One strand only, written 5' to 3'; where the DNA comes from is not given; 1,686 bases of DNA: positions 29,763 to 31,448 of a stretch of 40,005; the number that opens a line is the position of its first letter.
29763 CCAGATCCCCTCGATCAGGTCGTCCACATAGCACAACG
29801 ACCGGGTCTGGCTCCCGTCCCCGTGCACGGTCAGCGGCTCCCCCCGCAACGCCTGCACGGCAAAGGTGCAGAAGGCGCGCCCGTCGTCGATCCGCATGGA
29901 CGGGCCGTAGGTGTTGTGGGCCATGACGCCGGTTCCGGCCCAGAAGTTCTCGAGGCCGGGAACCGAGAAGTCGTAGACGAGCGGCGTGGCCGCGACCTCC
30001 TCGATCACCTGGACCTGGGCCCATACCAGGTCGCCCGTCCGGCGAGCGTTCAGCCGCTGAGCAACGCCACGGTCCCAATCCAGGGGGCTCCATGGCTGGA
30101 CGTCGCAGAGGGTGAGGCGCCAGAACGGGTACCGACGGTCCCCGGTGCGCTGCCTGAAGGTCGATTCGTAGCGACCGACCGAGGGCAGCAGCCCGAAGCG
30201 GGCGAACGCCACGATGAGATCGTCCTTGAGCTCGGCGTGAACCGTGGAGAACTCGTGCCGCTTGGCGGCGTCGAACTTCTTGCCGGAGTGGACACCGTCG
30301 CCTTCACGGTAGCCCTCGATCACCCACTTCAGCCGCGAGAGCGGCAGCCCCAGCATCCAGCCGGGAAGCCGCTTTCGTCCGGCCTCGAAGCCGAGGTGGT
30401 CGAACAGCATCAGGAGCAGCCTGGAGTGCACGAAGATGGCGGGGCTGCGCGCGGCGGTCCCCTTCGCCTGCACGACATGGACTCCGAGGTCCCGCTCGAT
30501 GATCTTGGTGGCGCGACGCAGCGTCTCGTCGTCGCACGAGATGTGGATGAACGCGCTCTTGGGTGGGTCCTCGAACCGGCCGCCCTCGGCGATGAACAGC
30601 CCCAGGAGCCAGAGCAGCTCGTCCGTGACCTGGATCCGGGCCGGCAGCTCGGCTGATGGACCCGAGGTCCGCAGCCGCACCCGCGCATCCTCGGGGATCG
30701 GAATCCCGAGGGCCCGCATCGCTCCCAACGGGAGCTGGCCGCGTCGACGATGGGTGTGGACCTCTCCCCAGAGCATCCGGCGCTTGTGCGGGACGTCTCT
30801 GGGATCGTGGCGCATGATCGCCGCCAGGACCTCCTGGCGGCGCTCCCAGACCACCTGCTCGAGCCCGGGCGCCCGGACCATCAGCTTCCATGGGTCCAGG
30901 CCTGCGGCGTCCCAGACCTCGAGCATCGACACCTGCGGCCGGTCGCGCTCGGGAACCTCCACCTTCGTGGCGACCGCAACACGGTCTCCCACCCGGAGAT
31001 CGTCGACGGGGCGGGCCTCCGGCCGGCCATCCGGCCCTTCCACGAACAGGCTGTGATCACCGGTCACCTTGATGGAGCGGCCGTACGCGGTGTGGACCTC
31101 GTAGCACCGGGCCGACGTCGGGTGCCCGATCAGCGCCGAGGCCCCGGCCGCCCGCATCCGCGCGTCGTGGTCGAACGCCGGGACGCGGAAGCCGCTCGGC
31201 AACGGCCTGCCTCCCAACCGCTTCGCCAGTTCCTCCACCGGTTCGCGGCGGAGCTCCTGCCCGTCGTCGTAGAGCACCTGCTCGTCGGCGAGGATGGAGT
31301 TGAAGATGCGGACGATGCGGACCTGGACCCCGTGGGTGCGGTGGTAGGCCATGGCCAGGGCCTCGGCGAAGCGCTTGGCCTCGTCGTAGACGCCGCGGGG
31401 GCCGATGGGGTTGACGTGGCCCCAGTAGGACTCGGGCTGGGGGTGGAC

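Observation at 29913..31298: Full-size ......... intein inserted in UDP-glucuronate decarboxylase at RIFN|TYGP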

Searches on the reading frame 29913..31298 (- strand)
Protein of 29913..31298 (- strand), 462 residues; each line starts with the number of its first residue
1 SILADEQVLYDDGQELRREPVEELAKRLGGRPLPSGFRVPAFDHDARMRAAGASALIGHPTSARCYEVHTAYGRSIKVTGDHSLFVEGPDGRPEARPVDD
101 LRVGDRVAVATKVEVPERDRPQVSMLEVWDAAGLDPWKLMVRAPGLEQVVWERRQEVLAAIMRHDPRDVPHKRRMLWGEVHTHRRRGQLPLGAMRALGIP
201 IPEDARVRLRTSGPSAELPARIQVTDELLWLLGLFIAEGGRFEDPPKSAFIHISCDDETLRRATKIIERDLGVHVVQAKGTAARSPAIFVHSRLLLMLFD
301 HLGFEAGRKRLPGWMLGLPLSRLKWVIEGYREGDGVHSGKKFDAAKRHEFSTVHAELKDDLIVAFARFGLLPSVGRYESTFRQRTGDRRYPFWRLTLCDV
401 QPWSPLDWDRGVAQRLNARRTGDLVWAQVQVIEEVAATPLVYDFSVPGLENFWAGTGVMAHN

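Call 3: search_protein_families(library=pfam, proteins=[window:29913-31298:-], max_evalue=0.1)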
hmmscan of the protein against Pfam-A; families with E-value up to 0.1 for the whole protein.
window:29913-31298:- (462 aa): 2 families
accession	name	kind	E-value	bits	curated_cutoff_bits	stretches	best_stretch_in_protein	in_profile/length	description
PF14890.11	Intein_splicing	-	2.8e-19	69.9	35.8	1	35-462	19-155/155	Intein splicing domain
PF14528.11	LAGLIDADG_3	-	0.0026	18.4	22.5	0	228-273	4-48/82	LAGLIDADG-like domain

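Call 4: search_protein_families(library=ncbifam, proteins=[window:29913-31298:-], max_evalue=0.1)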
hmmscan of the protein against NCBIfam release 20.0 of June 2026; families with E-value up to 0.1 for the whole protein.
window:29913-31298:- (462 aa): 11 families
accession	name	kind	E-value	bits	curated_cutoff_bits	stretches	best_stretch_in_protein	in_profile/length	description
NF011491.0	PRK14898.1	equivalog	5.7e-18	64.3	783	2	33-375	120-385/860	DNA-directed RNA polymerase subunit A''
NF045703.1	rSAM_Tes_intein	exception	7.6e-12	43.8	1700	1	51-374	217-512/1040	tetraether lipid synthase Tes, intein-containing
NF003157.0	PRK04132.1-2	equivalog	1e-08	33.6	1103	1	223-372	167-309/864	replication factor C small subunit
NF003159.0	PRK04132.1-4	equivalog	1.5e-08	33.2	999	1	18-115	77-173/852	replication factor C small subunit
TIGR01445.1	intein_Nterm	domain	2e-06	28.7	24.5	1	4-86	4-83/83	intein N-terminal splicing region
NF005852.0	PRK07773.1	equivalog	3.9e-06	25.4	780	1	37-120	425-503/886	replicative DNA helicase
NF011303.0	PRK14715.1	equivalog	5.3e-05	20.5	1585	1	68-375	974-1263/1627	DNA-directed DNA polymerase II large subunit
NF011287.0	PRK14698.1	equivalog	0.00032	18.8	1238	0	61-118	308-368/1017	V-type ATP synthase subunit A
TIGR01443.1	intein_Cterm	domain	0.0015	18.7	15.6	1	441-462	2-23/24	intein C-terminal splicing region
NF003158.0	PRK04132.1-3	equivalog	0.002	15.3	1750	1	28-124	90-184/1437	replication factor C small subunit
NF011302.0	PRK14714.1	equivalog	0.0057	14.2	1791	1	37-115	981-1058/1350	DNA-directed DNA polymerase II large subunit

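Call 5: find_homologous_proteins(query=window:29913-31298:-, max_evalue=0.001)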
Query window:29913-31298:- (462 aa): 1068 proteins with E <= 0.001 among 8000 candidates; the best 120 are listed.
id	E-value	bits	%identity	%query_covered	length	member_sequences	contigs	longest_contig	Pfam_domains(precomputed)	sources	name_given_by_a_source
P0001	0.0e+0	1047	99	100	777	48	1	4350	PF16363.12,PF01073.26,PF07993.19,PF01370.28,PF14890.12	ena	-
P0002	4.7e-279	944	89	100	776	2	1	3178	PF16363.12,PF01073.26,PF07993.19,PF01370.28,PF14890.12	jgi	jgi:nucleoside-diphosphate-sugar epimerase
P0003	2.5e-278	942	89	100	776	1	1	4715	PF16363.12,PF01073.26,PF07993.19,PF01370.28,PF14890.12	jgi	jgi:UDP-glucuronate decarboxylase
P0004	3.5e-276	935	88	100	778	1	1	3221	PF16363.12,PF01073.26,PF07993.19,PF01370.28,PF14890.12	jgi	jgi:UDP-glucuronate decarboxylase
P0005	3.8e-276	934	88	100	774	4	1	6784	PF16363.12,PF01073.26,PF07993.19,PF01370.28,PF14890.12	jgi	jgi:UDP-glucuronate decarboxylase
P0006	1.3e-274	929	87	100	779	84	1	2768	PF04321.24,PF16363.12,PF01073.26,PF07993.19,PF01370.28,PF14890.12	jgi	jgi:UDP-glucuronate decarboxylase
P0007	4.7e-273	924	88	100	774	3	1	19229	PF16363.12,PF01073.26,PF07993.19,PF01370.28,PF14890.12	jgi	jgi:UDP-glucuronate decarboxylase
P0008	1.7e-272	922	87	100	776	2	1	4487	PF04321.24,PF16363.12,PF01073.26,PF07993.19,PF01370.28,PF14890.12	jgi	jgi:UDP-glucuronate decarboxylase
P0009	1.9e-272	922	88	100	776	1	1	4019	PF16363.12,PF07993.19,PF01370.28,PF14890.12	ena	-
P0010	3.3e-272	921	87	100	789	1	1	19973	PF16363.12,PF01073.26,PF07993.19,PF01370.28,PF14890.12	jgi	jgi:UDP-glucuronate decarboxylase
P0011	7.1e-272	920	87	100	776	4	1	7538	PF16363.12,PF01073.26,PF07993.19,PF01370.28,PF14890.12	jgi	jgi:UDP-glucuronate decarboxylase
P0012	6.2e-271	917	86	100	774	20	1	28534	PF16363.12,PF07993.19,PF01370.28,PF14890.12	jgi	jgi:UDP-glucuronate decarboxylase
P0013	1.8e-270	916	88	98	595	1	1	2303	PF16363.12,PF01370.28,PF14890.12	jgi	jgi:UDP-glucuronate decarboxylase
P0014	6.9e-269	910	86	100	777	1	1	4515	PF16363.12,PF01073.26,PF07993.19,PF01370.28,PF14890.12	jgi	jgi:UDP-glucuronate decarboxylase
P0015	7.4e-269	910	86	100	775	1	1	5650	PF16363.12,PF01073.26,PF07993.19,PF01370.28,PF14890.12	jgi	jgi:UDP-glucuronate decarboxylase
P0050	2.4e-208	711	69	100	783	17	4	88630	PF04321.24,PF16363.12,PF01073.26,PF07993.19,PF01370.28,PF14890.12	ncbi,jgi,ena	-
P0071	3.2e-198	677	67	100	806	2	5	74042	PF16363.12,PF01073.26,PF07993.19,PF01370.28,PF14890.12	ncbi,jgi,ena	-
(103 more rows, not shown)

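Call 6: search_solved_structures(query=window:29913-31298:-, max_evalue=0.01, show_alignments=2)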
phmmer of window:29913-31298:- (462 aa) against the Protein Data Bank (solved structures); distinct sequences matched with E-value up to 0.01: 7.
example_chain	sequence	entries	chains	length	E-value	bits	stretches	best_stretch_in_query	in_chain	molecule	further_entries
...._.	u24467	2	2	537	6.2e-15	58.2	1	34-120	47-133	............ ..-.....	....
5o9i_A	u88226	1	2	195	4e-08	35.7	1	38-120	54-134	Transcription initiation factor IIB,Transcription initiation factor IIB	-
5o9j_A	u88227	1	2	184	1.2e-06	30.8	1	10-113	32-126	Transcription initiation factor IIB,Transcription initiation factor IIB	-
7qsu_A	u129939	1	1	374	8.3e-05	24.8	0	224-343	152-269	V-ATPase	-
7qss_A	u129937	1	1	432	0.00014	24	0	224-343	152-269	V-type ATP synthase alpha chain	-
6rpq_A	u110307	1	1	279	0.0012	21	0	41-128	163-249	Ubiquitin-like protein SMT3,1108aa long hypothetical cell division control protein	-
6rpp_A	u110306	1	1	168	0.0034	19.4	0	425-461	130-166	Cell division control protein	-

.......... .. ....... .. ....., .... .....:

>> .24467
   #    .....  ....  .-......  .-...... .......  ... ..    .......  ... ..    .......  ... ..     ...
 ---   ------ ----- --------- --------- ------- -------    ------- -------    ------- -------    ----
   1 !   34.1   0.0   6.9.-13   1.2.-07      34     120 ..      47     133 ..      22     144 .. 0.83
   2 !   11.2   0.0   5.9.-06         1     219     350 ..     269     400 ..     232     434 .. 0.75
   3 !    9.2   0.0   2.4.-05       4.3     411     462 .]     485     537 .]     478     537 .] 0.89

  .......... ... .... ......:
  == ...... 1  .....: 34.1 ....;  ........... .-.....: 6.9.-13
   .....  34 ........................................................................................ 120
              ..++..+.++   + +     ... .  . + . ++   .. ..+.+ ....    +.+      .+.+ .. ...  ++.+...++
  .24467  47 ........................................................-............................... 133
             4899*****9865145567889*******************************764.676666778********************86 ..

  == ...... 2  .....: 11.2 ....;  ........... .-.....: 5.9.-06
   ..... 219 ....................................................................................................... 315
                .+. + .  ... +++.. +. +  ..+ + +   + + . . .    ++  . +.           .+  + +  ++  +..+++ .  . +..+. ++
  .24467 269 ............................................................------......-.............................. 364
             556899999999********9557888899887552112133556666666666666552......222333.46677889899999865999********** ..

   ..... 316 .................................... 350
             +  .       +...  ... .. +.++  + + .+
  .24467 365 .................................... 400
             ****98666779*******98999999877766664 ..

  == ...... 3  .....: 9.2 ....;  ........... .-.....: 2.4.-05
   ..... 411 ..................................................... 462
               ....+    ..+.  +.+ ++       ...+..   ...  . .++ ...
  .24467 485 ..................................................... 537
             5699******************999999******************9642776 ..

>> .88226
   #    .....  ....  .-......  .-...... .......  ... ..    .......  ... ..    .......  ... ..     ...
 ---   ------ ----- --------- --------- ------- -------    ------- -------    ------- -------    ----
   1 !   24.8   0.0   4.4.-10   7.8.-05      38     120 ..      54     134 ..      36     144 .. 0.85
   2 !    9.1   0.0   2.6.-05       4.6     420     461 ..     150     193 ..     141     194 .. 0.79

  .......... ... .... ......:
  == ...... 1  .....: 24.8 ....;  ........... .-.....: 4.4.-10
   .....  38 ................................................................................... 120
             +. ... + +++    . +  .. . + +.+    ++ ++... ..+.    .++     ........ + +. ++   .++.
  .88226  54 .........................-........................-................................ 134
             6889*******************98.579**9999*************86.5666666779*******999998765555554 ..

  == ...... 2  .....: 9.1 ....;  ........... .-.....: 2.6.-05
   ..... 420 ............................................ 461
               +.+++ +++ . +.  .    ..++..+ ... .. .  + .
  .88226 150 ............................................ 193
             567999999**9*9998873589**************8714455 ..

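Call 10: find_related_loci(query=window:29913-31298:-, collection=genome_contigs, flank=4000)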
Query window:29913-31298:- (462 aa) in genome_contigs; peptide patterns used: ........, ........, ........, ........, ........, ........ (x = any residue, [..] = any of these).
166 stretches matched a pattern; 97 encode a relative of the query (tblastn E <= 1e-3); the best 80 are kept; 80 distinct loci.
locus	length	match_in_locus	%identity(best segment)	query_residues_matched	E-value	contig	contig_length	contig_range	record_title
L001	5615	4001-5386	85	1-462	0e+0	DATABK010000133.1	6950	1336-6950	MAG TPA_asm: Actinomycetes bacterium isolate SMAG_U6696 k141_902415, whole genome shotgun sequence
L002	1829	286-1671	86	1-462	0e+0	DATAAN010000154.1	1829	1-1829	MAG TPA_asm: Actinomycetota bacterium isolate SMAG_U6673 k141_1377911, whole genome shotgun sequence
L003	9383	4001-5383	70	1-462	0e+0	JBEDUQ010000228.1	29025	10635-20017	MAG: Actinomycetota bacterium isolate Bin.002.pasture_P2 k127_4372394, whole genome shotgun sequence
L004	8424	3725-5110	68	1-462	0e+0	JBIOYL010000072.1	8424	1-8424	MAG: Actinomycetes bacterium isolate MAG031 k127_1984477, whole genome shotgun sequence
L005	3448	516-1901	66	1-462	0e+0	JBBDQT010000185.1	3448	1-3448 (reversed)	MAG: Acidimicrobiales bacterium isolate LejiaC_72_65 Lejia_C_59528_length_3448_cov_44, whole genome shotgun sequence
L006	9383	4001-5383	61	1-462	0e+0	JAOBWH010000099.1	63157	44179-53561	MAG: Ilumatobacteraceae bacterium isolate RYN_32 scaffold_1260905, whole genome shotgun sequence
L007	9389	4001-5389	64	1-462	0e+0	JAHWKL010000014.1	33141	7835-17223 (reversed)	MAG: Actinomycetota bacterium isolate 0813_bin15 NODE_14_length_33141_cov_19.475344, whole genome shotgun sequence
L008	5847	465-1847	62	1-462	0e+0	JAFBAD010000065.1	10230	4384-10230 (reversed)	MAG: Acidimicrobiia bacterium isolate CP_BM_RX_R9_22 BM_RX_R9_k147_2450918, whole genome shotgun sequence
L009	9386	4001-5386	61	1-462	0e+0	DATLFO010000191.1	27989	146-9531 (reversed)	MAG TPA_asm: Actinomycetota bacterium isolate SMAG_U13590 k141_93910, whole genome shotgun sequence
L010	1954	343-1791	61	1-462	0e+0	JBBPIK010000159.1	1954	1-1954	MAG: Actinomycetota bacterium isolate BPF1-38-40_bin_2 NODE_13903_length_1954_cov_13.853081, whole genome shotgun sequen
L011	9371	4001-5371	62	1-462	4e-180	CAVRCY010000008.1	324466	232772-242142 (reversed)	MAG: uncultured Acidimicrobiia bacterium isolate MFD04850.bin.2.113 genome assembly, contig: contig_2144, whole genome s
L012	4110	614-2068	60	1-462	0e+0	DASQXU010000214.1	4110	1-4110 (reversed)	MAG TPA_asm: Thermoleophilaceae bacterium isolate SMAG_U11047 k141_104178, whole genome shotgun sequence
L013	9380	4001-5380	60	1-462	1e-178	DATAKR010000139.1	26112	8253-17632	MAG TPA_asm: Acidimicrobiales bacterium isolate SMAG_U6943 k141_104310, whole genome shotgun sequence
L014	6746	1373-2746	62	1-462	1e-178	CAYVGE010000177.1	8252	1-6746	MAG TPA_asm: uncultured Actinomycetota bacterium isolate SRP304980_co1_8 genome assembly, contig: NODE_6899_length_8252_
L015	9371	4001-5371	62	1-462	9e-177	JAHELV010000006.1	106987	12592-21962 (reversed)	MAG: Nitriliruptorales bacterium isolate Ww637 NODE_171_length_106987_cov_14.215737, whole genome shotgun sequence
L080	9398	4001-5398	52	1-462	3e-140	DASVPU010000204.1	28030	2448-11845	MAG TPA_asm: Solirubrobacteraceae bacterium isolate SMAG_U3187 k141_20696, whole genome shotgun sequence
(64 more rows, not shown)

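Call 29: search_protein_representatives(protein=window:29913-31298:-)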
Query: 462 residues. Proteins with E-value up to 0.001 (for the whole library): 934; up to 1e-10: 229; up to 1e-30: 45. The best 150 are listed.
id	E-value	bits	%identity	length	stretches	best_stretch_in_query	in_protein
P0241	1.0e-169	581.8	62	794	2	35-462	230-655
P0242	1.4e-157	541.8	60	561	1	39-462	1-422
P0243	3.6e-123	428.3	85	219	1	200-418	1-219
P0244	5.2e-117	408.0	68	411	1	189-462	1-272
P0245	5.2e-100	351.9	44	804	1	1-462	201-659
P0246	6.7e-92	325.2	86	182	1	175-341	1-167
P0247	1.8e-91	323.7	53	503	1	1-303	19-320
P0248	8.9e-91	321.5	49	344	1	1-329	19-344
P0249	6.6e-89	315.3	42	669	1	10-462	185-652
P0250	1.5e-88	314.1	79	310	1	290-462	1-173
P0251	2.2e-80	287.2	36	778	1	1-462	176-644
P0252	4.2e-79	283.0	55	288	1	125-400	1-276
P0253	1.4e-71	258.2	71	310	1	300-462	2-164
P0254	2.2e-65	237.7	35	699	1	1-462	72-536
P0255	8.7e-65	235.8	79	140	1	125-260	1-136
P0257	3.7e-60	220.5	41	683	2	222-462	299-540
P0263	3.0e-46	174.7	38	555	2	217-462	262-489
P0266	1.1e-38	149.7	30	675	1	1-462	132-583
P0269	8.1e-38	146.8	34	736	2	207-462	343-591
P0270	2.0e-37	145.5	30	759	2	186-462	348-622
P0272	1.5e-36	142.6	36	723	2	221-462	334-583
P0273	3.3e-36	141.5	33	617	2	218-458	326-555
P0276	1.7e-35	139.2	35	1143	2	197-462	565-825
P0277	1.7e-34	135.9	30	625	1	47-461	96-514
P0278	2.7e-34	135.2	27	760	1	2-462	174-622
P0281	3.8e-32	128.1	29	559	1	4-462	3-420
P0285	8.8e-31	123.6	29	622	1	1-462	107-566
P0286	1.2e-30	123.3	29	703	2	222-462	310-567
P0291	5.9e-28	114.3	29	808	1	70-462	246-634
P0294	2.0e-27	112.6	28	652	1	1-462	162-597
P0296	2.0e-26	109.3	26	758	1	2-462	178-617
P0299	7.2e-26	107.4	27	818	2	65-462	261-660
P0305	8.3e-24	100.6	28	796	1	3-462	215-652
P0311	1.3e-22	96.7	30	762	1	63-462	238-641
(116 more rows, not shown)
